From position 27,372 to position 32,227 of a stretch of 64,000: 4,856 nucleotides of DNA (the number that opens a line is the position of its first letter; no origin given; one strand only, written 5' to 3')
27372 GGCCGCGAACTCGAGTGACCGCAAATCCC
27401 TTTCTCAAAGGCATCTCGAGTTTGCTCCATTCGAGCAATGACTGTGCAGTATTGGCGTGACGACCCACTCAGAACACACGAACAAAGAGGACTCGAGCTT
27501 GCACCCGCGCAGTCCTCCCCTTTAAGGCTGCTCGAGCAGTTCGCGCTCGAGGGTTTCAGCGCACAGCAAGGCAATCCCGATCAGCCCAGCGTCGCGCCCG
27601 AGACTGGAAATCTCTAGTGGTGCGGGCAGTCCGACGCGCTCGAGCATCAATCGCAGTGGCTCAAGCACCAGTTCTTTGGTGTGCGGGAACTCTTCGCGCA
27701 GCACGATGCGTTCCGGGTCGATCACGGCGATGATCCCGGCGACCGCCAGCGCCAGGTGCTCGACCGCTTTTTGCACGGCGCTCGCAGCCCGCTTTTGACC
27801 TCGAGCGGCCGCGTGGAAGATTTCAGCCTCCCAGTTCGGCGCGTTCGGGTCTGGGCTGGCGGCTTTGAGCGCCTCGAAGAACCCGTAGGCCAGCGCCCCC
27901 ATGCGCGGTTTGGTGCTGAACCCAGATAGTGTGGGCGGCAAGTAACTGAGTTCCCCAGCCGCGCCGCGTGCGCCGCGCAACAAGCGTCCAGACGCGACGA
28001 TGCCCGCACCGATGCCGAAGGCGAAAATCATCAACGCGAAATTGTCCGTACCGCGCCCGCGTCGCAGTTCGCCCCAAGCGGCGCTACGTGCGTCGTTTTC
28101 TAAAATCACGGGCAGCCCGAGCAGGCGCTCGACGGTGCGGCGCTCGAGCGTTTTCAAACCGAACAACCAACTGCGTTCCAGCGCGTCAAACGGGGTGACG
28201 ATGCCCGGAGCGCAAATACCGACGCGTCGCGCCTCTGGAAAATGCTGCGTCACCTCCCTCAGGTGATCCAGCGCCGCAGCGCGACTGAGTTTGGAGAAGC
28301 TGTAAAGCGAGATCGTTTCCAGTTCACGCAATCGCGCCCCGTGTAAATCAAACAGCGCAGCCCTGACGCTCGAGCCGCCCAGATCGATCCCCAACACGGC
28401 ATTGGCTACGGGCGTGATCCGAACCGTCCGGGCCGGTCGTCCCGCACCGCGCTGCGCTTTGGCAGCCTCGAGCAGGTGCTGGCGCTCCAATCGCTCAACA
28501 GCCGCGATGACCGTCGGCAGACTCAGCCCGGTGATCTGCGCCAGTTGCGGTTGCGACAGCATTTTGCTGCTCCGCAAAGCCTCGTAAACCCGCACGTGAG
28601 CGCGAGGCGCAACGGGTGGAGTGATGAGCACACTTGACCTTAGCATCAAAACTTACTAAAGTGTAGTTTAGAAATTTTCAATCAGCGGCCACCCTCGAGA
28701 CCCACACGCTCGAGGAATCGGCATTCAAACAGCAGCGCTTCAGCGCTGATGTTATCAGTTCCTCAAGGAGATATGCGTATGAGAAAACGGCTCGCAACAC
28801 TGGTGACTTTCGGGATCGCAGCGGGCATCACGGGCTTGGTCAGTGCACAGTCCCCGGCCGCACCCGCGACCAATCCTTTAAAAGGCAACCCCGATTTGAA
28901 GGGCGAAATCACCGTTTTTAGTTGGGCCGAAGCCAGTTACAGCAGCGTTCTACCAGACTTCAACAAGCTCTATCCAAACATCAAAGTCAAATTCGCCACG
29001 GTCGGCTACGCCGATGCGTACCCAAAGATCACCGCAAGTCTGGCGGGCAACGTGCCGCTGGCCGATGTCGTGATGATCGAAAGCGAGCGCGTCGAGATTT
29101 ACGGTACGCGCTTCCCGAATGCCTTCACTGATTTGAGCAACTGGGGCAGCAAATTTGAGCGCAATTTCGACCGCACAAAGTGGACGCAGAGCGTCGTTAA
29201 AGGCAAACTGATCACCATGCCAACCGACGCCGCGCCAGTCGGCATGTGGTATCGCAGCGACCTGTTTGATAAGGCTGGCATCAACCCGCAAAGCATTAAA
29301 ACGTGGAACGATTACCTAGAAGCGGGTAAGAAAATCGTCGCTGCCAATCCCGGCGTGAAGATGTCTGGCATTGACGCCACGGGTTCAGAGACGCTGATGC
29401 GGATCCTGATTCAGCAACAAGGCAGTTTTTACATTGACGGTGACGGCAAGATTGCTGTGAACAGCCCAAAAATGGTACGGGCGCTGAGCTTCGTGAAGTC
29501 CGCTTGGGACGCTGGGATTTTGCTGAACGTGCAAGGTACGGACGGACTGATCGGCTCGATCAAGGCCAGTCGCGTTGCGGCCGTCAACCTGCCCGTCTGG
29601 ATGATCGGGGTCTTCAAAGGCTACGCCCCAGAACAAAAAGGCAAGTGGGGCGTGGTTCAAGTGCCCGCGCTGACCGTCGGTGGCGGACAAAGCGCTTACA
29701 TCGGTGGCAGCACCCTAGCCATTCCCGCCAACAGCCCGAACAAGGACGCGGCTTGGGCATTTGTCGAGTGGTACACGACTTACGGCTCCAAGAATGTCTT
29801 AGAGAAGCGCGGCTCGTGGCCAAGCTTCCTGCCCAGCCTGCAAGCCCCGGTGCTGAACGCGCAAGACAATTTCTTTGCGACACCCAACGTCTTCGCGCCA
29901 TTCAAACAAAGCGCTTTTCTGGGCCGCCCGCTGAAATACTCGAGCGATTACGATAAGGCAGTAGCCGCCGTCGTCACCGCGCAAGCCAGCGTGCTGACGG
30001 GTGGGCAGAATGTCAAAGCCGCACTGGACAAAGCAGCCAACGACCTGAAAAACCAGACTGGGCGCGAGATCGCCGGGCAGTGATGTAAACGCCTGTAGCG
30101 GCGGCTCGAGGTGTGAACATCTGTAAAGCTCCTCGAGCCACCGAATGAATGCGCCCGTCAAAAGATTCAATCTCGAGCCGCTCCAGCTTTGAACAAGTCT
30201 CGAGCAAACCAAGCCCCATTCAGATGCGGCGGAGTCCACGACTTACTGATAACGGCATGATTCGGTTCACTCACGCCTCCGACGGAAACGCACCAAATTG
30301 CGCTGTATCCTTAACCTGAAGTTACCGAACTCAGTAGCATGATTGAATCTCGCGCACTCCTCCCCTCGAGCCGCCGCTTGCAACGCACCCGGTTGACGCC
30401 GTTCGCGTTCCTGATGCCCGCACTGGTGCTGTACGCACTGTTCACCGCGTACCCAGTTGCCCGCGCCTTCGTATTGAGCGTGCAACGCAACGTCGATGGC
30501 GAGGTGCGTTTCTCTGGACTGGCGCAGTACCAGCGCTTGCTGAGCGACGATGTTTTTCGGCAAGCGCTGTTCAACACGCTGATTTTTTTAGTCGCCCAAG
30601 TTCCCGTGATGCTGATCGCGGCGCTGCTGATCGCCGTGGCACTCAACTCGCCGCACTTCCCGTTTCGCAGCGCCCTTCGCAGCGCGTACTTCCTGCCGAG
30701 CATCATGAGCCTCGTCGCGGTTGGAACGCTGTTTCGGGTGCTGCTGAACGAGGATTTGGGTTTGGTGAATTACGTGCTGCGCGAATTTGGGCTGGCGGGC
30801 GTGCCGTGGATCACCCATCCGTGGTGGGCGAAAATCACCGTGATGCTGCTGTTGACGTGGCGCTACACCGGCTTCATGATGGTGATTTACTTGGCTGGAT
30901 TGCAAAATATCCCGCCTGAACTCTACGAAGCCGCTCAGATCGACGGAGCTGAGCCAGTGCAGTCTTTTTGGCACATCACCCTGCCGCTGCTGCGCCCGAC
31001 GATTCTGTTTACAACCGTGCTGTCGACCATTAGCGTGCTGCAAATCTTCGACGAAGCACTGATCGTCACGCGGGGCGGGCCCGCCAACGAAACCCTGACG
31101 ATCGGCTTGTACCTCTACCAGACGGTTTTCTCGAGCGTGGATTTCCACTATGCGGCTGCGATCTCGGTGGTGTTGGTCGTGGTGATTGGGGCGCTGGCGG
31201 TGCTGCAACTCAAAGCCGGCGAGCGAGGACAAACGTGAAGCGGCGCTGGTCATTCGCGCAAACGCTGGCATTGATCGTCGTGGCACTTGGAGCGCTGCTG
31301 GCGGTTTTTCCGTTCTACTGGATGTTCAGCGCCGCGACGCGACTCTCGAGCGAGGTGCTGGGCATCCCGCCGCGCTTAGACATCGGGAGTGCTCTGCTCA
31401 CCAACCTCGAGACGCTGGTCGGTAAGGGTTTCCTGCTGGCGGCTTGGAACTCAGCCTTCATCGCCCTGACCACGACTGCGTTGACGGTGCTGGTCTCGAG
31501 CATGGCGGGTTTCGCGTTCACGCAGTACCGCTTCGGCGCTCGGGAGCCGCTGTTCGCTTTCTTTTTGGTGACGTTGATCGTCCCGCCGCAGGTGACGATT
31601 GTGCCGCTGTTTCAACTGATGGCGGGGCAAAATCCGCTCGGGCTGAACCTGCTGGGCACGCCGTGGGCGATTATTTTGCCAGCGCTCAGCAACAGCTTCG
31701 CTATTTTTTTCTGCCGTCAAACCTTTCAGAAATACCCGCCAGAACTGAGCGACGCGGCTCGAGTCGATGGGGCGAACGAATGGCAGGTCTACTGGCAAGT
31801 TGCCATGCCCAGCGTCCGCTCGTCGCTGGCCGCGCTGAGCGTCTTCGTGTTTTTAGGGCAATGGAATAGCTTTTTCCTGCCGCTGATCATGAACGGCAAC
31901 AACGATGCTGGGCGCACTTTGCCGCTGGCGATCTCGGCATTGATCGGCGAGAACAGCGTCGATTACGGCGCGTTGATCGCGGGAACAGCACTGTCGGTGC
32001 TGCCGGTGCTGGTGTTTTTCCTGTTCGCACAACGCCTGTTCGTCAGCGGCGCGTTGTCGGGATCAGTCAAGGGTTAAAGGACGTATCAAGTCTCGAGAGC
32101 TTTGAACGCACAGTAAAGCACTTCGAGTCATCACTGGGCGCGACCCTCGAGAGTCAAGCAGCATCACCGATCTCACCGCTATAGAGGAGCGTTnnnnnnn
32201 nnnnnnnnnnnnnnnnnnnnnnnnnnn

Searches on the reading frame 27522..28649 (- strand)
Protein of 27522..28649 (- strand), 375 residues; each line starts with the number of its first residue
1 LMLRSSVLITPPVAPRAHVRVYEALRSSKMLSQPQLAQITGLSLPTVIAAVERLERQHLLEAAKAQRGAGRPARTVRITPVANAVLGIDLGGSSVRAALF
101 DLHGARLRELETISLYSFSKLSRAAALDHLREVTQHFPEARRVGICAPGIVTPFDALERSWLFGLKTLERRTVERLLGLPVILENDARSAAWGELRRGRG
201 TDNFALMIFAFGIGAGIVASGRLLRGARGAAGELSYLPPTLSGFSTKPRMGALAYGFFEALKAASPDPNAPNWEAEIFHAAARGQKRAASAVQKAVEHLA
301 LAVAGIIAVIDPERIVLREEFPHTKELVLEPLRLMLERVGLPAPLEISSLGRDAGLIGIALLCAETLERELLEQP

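Call 8: search_protein_families(library=pfam, proteins=[window:27522-28649:-], max_evalue=0.001)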
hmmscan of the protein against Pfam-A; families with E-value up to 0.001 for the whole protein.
window:27522-28649:- (375 aa): 2 families
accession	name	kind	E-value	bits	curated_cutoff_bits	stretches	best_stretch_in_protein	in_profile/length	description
PF00480.26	ROK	-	3.5e-27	96.1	22.9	1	86-364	2-292/294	ROK family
PF13412.12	HTH_24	-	3.3e-05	23.8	21.9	1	31-59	18-46/48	Winged helix-turn-helix DNA-binding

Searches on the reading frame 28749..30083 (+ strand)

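Call 8: search_protein_families(library=pfam, proteins=[window:28749-30083:+], max_evalue=0.001)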
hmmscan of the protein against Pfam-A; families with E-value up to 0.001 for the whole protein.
window:28749-30083:+ (444 aa): 1 family
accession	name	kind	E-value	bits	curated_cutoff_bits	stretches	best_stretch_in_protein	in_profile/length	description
PF01547.30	SBP_bac_1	-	1.9e-33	117.2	26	1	64-345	10-303/307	Bacterial extracellular solute-binding protein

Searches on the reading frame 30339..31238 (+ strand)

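Call 8: search_protein_families(library=pfam, proteins=[window:30339-31238:+], max_evalue=0.001)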
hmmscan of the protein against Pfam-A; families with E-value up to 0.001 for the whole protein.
window:30339-31238:+ (299 aa): 1 family
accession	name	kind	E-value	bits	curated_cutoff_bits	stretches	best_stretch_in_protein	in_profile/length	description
PF00528.27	BPD_transp_1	-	1.1e-17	64.8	26.4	1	76-287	18-171/184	Binding-protein-dependent transport system inner membrane component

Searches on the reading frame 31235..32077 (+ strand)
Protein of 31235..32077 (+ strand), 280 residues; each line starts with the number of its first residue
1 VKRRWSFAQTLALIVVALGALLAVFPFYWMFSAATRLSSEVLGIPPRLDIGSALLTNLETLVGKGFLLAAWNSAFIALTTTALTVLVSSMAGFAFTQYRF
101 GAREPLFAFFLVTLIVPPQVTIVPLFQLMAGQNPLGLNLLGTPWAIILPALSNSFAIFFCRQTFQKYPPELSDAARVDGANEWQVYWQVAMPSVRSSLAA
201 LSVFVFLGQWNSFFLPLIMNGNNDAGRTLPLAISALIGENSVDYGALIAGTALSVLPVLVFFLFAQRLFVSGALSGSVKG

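Call 8: search_protein_families(library=pfam, proteins=[window:31235-32077:+], max_evalue=0.001)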
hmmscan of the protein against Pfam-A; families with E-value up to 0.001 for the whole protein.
window:31235-32077:+ (280 aa): 1 family
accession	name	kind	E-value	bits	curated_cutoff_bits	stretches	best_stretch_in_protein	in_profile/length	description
PF00528.27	BPD_transp_1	-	4.8e-17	62.7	26.4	1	89-267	6-177/184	Binding-protein-dependent transport system inner membrane component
